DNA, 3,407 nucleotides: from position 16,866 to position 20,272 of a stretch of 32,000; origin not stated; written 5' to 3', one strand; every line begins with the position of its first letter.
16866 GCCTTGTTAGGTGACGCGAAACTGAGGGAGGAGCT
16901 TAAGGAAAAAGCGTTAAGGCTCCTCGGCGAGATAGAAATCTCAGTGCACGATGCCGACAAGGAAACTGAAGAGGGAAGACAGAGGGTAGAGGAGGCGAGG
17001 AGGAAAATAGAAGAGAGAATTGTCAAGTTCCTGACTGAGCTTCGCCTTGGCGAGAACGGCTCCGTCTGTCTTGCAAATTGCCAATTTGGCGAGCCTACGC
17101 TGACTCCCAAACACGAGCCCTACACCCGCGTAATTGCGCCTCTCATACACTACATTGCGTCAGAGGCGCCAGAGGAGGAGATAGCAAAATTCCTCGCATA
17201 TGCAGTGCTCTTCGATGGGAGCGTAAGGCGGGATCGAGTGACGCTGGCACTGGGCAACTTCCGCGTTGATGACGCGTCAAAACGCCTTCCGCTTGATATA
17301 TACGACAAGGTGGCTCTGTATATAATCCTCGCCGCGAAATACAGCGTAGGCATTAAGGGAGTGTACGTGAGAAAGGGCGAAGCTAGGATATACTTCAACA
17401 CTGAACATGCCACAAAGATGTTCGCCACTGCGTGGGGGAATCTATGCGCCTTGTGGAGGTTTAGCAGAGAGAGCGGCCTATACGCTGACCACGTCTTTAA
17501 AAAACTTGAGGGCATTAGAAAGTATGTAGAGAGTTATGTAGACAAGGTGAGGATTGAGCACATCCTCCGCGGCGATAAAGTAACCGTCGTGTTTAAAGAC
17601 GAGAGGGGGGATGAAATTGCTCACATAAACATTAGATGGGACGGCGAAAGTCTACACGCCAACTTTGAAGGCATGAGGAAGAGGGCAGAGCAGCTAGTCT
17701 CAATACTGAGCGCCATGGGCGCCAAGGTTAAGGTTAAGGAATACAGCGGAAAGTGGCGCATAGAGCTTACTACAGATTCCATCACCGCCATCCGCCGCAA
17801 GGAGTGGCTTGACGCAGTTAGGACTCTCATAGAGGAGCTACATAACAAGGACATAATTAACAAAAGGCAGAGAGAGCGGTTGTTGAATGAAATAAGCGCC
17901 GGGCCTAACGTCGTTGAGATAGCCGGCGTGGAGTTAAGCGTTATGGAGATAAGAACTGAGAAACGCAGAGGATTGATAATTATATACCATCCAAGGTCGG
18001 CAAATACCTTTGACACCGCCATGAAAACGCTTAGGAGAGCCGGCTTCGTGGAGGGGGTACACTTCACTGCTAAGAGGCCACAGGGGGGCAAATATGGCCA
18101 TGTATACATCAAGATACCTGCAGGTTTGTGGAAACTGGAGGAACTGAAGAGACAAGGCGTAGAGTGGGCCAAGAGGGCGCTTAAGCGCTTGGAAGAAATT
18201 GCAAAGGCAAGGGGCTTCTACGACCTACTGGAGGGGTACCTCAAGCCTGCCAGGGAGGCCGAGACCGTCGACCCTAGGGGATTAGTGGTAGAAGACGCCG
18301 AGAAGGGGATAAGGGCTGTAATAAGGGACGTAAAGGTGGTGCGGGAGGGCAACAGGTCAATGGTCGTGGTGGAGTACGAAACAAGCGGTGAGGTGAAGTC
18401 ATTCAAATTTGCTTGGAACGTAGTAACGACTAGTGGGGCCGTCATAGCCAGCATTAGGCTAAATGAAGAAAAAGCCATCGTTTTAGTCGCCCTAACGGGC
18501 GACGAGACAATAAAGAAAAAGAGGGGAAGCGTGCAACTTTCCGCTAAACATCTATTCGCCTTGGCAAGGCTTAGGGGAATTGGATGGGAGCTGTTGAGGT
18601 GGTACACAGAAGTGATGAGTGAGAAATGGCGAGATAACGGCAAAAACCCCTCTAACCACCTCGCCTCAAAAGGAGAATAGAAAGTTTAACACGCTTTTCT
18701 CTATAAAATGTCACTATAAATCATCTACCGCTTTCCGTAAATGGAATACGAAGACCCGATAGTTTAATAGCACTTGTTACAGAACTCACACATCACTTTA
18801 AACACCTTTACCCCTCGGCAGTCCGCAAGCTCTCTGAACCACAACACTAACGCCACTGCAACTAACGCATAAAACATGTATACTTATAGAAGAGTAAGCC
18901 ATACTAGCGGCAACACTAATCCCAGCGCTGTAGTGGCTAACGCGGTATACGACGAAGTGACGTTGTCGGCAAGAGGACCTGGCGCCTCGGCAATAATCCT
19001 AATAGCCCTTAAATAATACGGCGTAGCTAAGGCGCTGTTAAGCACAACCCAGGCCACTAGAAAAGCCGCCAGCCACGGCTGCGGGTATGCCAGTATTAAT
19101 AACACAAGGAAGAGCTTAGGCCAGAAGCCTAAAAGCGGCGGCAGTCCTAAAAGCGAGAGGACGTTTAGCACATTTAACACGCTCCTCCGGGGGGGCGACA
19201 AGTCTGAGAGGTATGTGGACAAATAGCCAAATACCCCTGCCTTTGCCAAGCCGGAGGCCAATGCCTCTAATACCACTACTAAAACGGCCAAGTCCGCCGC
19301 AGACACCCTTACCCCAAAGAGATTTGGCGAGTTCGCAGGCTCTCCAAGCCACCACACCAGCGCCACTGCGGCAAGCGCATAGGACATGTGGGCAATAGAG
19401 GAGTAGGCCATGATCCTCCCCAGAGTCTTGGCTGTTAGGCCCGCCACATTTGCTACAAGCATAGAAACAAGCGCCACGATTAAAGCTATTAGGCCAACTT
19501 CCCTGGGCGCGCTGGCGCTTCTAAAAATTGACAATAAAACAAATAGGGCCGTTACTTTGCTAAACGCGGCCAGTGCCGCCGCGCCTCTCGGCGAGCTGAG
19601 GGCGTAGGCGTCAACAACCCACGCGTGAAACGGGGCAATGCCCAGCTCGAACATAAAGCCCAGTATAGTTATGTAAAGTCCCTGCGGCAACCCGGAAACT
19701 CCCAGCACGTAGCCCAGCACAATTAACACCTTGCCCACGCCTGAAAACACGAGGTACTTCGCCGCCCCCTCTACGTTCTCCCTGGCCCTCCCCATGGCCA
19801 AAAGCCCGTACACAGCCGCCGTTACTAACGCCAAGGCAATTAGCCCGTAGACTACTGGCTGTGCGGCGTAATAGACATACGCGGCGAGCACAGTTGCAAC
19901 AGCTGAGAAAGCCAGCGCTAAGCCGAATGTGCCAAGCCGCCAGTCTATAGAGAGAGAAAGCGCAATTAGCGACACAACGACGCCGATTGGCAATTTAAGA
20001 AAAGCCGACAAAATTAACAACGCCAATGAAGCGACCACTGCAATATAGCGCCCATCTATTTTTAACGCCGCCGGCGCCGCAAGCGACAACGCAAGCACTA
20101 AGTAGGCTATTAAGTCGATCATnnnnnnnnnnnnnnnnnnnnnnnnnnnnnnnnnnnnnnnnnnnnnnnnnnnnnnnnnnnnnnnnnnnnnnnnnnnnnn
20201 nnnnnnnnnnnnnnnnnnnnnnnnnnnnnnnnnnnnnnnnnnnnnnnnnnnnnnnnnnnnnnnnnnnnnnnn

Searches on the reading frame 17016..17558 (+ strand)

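Call 49: search_protein_families(library=pfam, proteins=[window:17016-17558:+], max_evalue=10)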
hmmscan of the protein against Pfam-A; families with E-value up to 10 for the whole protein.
window:17016-17558:+ (181 aa): 1 family
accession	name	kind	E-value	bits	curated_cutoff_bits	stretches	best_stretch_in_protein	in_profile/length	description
PF07775.16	PaRep2b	-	4.6e-16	58.9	20.4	1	116-181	1-72/512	PaRep2b protein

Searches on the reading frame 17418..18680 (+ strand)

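Call 49: search_protein_families(library=pfam, proteins=[window:17418-18680:+], max_evalue=10)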
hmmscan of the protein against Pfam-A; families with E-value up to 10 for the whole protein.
window:17418-18680:+ (420 aa): 2 families
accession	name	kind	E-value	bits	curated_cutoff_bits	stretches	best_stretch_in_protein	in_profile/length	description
PF07775.16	PaRep2b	-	5.5e-143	477.6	20.4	2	1-223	20-249/512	PaRep2b protein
PF20747.2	Caudo_bapla_N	-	0.16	12.3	26.7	1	110-161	22-74/138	Lactophage receptor-binding protein N-terminal shoulder domain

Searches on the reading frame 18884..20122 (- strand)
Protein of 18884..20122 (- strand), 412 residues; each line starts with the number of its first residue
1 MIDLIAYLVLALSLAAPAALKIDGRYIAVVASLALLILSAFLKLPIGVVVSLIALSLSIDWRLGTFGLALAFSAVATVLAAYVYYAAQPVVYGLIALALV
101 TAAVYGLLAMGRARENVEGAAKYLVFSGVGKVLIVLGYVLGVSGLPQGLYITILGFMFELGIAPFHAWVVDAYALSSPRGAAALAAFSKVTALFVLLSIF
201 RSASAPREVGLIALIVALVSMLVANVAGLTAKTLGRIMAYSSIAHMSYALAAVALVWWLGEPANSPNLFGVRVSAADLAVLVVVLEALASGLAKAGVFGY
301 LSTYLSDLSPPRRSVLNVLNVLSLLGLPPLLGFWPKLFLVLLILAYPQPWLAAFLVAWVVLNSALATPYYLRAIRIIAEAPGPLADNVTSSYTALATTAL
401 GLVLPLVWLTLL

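Call 5: search_protein_families(library=pfam, proteins=[window:18884-20122:-], max_evalue=0.01)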
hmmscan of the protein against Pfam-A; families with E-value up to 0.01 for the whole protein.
window:18884-20122:- (412 aa): 1 family
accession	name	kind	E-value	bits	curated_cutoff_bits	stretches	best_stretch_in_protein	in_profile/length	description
PF00361.26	Proton_antipo_M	-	6.2e-18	65.4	21.5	1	150-357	86-289/294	NADH:quinone oxidoreductase/Mrp antiporter, TM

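Call 6: search_protein_families(library=ncbifam, proteins=[window:18884-20122:-], max_evalue=0.01)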
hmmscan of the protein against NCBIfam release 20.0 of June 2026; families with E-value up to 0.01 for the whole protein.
window:18884-20122:- (412 aa): 34 families (the best 25 are shown)
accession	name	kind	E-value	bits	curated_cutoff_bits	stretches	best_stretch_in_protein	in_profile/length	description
NF004445.0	PRK05777.2-3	equivalog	1.3e-34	120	408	1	31-407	69-466/475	NADH-quinone oxidoreductase subunit NuoN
TIGR01770.1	NDH_I_N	subfamily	3e-30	105.6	332.6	1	147-377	207-431/472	NADH-quinone oxidoreductase subunit NuoN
NF004440.0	PRK05777.1-3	equivalog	6.4e-21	74.8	519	1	144-377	202-428/477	NADH-quinone oxidoreductase subunit NuoN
NF004439.0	PRK05777.1-1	equivalog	1.4e-17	63.8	531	1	147-396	205-452/485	NADH-quinone oxidoreductase subunit NuoN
NF004444.0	PRK05777.2-2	equivalog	5.7e-17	62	496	1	152-403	217-465/496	NADH-quinone oxidoreductase subunit NuoN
NF004442.0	PRK05777.1-5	equivalog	9.1e-17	61.2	523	1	148-378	210-433/483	NADH-quinone oxidoreductase subunit NuoN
NF004441.0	PRK05777.1-4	equivalog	2.7e-15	56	477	1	148-379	249-476/524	NADH-quinone oxidoreductase subunit NuoN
NF004447.0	PRK05777.2-5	equivalog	9.7e-13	48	547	1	144-376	191-420/458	NADH-quinone oxidoreductase subunit NuoN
NF006241.0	PRK08377.1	equivalog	1.5e-12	47.3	645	1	148-380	208-433/494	NADH dehydrogenase subunit N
NF002701.0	PRK02504.1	equivalog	5.3e-12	45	569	1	150-401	214-457/513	NAD(P)H-quinone oxidoreductase subunit N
NF004446.0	PRK05777.2-4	equivalog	1.5e-09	37.5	590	1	150-378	218-450/502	NADH-quinone oxidoreductase subunit NuoN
NF006240.0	PRK08376.1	subfamily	2.8e-09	36.4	662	1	151-373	225-451/521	putative monovalent cation/H+ antiporter subunit D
NF004920.0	PRK06277.1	equivalog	3e-09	36.2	578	1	147-354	200-404/478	energy conserving hydrogenase EhbF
NF009305.0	PRK12662.1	equivalog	3.9e-08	32.5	700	1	148-352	211-414/492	putative monovalent cation/H+ antiporter subunit D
NF006239.0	PRK08375.1-5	equivalog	4e-08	32.6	760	1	140-366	196-419/511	putative monovalent cation/H+ antiporter subunit D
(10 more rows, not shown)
